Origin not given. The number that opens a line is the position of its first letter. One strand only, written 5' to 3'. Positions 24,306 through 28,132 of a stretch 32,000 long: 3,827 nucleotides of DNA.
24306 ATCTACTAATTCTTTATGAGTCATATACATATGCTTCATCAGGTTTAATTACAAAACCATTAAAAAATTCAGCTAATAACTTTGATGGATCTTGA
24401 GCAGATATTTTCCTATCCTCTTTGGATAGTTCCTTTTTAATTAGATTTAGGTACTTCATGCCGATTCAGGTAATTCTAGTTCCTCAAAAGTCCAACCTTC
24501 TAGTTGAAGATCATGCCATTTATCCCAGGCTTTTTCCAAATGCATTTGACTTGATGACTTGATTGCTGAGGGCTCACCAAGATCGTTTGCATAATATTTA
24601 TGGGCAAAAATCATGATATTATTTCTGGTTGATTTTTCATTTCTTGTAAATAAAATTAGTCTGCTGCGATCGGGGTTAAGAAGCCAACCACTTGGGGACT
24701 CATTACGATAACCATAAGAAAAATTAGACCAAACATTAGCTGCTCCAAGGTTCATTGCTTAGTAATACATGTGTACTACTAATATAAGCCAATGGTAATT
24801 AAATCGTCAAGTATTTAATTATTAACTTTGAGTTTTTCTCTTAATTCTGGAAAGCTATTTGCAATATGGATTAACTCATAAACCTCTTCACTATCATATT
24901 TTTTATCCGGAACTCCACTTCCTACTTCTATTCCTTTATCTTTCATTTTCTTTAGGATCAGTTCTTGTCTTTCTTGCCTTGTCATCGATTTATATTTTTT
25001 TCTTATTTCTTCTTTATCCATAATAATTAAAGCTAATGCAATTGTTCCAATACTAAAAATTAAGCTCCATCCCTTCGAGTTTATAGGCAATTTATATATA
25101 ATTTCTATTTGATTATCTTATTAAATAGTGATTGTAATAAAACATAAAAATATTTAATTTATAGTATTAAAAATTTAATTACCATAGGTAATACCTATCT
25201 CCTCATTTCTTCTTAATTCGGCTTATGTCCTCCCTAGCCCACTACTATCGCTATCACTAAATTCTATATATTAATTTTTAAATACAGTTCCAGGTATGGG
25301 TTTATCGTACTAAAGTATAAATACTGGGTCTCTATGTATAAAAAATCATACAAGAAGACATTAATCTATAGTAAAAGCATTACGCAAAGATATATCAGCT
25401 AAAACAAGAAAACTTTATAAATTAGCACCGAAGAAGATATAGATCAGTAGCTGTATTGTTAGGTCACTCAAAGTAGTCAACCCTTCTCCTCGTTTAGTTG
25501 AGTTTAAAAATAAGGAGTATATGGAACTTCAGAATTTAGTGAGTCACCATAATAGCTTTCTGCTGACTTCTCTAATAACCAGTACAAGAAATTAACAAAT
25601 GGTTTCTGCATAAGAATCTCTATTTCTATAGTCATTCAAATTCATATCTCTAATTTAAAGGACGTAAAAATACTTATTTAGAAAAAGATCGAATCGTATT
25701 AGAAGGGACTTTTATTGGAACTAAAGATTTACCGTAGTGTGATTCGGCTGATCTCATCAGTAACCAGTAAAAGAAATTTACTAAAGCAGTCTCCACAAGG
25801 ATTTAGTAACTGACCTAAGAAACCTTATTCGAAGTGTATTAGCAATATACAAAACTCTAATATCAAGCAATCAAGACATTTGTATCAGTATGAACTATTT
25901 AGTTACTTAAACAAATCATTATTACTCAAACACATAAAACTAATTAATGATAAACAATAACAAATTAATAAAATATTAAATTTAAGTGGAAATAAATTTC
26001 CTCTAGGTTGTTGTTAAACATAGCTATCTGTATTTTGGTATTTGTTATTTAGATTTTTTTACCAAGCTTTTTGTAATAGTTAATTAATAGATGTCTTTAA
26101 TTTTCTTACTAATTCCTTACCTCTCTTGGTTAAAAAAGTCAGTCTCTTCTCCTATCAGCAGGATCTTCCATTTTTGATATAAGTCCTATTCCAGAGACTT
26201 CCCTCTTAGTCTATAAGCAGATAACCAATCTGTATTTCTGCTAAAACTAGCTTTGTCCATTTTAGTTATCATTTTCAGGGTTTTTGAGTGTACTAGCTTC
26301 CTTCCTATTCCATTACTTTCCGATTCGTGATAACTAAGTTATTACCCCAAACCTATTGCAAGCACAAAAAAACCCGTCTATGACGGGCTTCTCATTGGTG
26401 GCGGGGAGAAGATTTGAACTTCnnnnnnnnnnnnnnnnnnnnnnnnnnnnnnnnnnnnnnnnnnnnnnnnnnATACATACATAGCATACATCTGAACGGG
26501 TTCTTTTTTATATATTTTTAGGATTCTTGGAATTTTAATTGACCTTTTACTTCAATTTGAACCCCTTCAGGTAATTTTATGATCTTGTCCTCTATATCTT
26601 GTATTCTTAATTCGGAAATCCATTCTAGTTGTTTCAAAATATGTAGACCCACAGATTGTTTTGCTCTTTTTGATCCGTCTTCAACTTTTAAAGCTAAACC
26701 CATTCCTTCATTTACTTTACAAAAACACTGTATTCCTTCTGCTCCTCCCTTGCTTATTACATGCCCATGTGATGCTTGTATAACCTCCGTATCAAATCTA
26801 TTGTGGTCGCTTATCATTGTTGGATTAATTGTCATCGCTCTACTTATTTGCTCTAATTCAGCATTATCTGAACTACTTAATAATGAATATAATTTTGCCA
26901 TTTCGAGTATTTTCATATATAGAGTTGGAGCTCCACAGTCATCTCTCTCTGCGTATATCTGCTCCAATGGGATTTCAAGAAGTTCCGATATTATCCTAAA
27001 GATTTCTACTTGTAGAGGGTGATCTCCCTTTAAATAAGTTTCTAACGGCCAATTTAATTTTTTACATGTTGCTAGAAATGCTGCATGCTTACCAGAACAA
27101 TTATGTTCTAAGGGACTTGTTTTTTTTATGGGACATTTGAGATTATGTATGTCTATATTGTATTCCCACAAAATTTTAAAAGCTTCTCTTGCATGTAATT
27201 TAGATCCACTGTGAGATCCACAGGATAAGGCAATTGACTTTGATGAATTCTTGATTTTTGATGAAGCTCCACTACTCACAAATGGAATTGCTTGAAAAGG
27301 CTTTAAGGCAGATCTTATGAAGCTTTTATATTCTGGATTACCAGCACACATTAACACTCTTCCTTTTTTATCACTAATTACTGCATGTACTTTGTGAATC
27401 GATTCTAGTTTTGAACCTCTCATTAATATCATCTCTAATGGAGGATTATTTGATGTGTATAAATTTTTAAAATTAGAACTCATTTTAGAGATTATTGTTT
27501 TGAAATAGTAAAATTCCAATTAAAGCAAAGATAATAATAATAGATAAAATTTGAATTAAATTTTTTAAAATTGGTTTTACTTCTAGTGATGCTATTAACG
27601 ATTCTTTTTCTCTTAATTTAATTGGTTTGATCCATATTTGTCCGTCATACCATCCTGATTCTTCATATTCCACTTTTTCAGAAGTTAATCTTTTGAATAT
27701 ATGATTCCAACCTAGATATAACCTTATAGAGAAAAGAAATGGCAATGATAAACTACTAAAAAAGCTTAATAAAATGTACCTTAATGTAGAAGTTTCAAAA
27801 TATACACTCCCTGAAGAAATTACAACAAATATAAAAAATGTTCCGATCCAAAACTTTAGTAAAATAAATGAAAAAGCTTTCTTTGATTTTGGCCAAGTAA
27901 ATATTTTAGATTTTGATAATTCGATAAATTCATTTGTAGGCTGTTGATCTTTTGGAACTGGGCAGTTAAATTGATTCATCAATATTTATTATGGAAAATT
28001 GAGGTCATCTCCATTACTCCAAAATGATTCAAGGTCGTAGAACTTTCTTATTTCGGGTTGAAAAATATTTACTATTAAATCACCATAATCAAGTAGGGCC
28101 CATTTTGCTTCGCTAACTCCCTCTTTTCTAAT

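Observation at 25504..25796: Two tandem paralogous micro-ORFs with a codon-level signature of purifying selection, inside an apparently empty tract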

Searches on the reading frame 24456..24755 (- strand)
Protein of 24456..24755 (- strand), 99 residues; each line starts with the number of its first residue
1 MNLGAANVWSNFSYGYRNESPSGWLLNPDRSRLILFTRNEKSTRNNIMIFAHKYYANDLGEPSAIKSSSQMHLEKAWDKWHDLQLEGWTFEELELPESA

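Call 33: search_protein_families(library=pfam, proteins=[window:24456-24755:-], max_evalue=1)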
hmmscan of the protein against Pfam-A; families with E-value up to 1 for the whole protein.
window:24456-24755:- (99 aa): 2 families
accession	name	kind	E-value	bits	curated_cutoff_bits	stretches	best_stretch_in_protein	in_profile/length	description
PF07864.16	DUF1651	-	5.6e-11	43.1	22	1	23-89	2-68/74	Protein of unknown function (DUF1651)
PF08756.15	YfkB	-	0.056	13.7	25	1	38-85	67-116/151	YfkB-like domain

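Call 55: search_protein_families(library=padloc, proteins=[window:24456-24755:-], max_evalue=1)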
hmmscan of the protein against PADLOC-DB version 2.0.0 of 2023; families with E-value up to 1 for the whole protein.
window:24456-24755:- (99 aa): 0 families

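Call 57: search_protein_families(library=phrogs, proteins=[window:24456-24755:-], max_evalue=1)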
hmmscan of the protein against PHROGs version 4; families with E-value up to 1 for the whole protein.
window:24456-24755:- (99 aa): 0 families

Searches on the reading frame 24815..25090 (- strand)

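Call 33: search_protein_families(library=pfam, proteins=[window:24815-25090:-], max_evalue=1)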
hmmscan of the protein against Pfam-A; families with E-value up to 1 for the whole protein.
window:24815-25090:- (91 aa): 3 families
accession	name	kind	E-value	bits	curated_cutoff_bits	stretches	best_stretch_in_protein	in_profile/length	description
PF18665.6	TetR_C_37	-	0.034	15.2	27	1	5-51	15-64/117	Tetracyclin repressor-like, C-terminal domain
PF20040.4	DUF6442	-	0.11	13.2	25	1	24-55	1-32/102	Family of unknown function (DUF6442)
PF10147.14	CR6_interact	-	0.57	10.3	29.5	0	22-50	87-115/200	Growth arrest and DNA-damage-inducible proteins-interacting protein 1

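Call 34: search_protein_families(library=ncbifam, proteins=[window:24815-25090:-], max_evalue=1)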
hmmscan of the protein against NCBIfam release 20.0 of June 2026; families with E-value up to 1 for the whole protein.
window:24815-25090:- (91 aa): 0 families

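Call 55: search_protein_families(library=padloc, proteins=[window:24815-25090:-], max_evalue=1)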
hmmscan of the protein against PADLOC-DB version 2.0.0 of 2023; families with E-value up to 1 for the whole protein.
window:24815-25090:- (91 aa): 1 family
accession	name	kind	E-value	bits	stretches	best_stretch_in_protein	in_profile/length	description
PDLC01061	C3a76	-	0.0041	15.8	1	34-82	21-59/84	Unknown function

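Call 57: search_protein_families(library=phrogs, proteins=[window:24815-25090:-], max_evalue=1)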
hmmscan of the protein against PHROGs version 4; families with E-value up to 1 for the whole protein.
window:24815-25090:- (91 aa): 1 family
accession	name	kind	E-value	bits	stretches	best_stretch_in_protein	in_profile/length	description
phrog_11215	-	unknown function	0.026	15.8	1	12-49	17-56/60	-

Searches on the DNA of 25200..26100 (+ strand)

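Call 7: search_dna_similar(query=window:25200-26000:+, collection=phages, mode=distant)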
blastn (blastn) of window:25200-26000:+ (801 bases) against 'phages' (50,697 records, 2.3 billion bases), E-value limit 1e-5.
No match.

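Call 49: search_rna_families(source=window, start=25300, end=26100, threshold=evalue, max_evalue=10)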
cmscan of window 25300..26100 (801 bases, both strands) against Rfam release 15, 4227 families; matches with E-value up to 10: 1.
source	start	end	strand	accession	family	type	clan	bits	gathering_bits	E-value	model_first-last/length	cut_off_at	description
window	25713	25765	-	RF00494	snoU2_19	Gene; snRNA; snoRNA; CD-box;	-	19.4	39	4.4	1-80/80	no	Small nucleolar RNA U2-19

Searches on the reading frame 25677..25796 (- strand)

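Call 33: search_protein_families(library=pfam, proteins=[window:25677-25796:-], max_evalue=1)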
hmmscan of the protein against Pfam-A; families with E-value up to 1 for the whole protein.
seq(40 aa): 0 families

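Call 34: search_protein_families(library=ncbifam, proteins=[window:25677-25796:-], max_evalue=1)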
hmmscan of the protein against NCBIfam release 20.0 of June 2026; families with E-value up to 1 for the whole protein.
seq(40 aa): 0 families

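Call 55: search_protein_families(library=padloc, proteins=[window:25677-25796:-], max_evalue=1)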
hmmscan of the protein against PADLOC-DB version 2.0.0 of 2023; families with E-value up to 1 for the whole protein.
seq(40 aa): 1 family
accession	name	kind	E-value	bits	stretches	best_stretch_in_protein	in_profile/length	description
PDLC04297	PDC-M02A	-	0.053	11.3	1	3-34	114-145/165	-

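Call 57: search_protein_families(library=phrogs, proteins=[window:25677-25796:-], max_evalue=1)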
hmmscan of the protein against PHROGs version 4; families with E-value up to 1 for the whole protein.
seq(40 aa): 0 families

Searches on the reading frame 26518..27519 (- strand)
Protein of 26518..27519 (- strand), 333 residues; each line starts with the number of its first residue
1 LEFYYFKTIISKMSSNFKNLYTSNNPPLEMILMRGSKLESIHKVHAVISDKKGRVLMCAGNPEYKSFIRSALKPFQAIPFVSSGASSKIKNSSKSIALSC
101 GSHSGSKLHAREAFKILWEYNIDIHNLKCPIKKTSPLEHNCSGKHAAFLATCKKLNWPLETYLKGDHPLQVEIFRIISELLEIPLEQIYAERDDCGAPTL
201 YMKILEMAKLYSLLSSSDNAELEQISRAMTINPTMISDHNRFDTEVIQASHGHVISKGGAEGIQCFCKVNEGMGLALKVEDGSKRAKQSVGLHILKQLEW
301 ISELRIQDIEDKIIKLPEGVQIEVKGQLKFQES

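Call 33: search_protein_families(library=pfam, proteins=[window:26518-27519:-], max_evalue=1)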
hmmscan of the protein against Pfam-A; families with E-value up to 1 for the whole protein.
window:26518-27519:- (333 aa): 2 families
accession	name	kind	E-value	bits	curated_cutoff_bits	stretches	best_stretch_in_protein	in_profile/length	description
PF06089.17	Asparaginase_II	-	1.3e-94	317.3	25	1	32-324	3-316/322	L-asparaginase II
PF08815.15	Nuc_rec_co-act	-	0.11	12.9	27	1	209-233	12-35/49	Nuclear receptor coactivator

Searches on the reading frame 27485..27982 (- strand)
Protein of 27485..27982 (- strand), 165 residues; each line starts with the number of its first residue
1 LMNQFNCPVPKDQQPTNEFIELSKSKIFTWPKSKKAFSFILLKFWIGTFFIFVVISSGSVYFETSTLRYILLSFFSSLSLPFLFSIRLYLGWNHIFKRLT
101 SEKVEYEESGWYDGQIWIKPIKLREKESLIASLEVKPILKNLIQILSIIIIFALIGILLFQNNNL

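Call 33: search_protein_families(library=pfam, proteins=[window:27485-27982:-], max_evalue=1)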
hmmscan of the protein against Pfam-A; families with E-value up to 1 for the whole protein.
window:27485-27982:- (165 aa): 2 families
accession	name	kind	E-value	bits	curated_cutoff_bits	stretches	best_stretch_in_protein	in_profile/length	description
PF06799.16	CGLD27-like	-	1.2e-43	149.1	25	1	7-146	1-141/143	Conserved in the green lineage and diatoms 27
PF08652.17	RAI1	-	0.044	13.5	26.8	1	7-51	193-237/333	RAI1 like PD-(D/E)XK nuclease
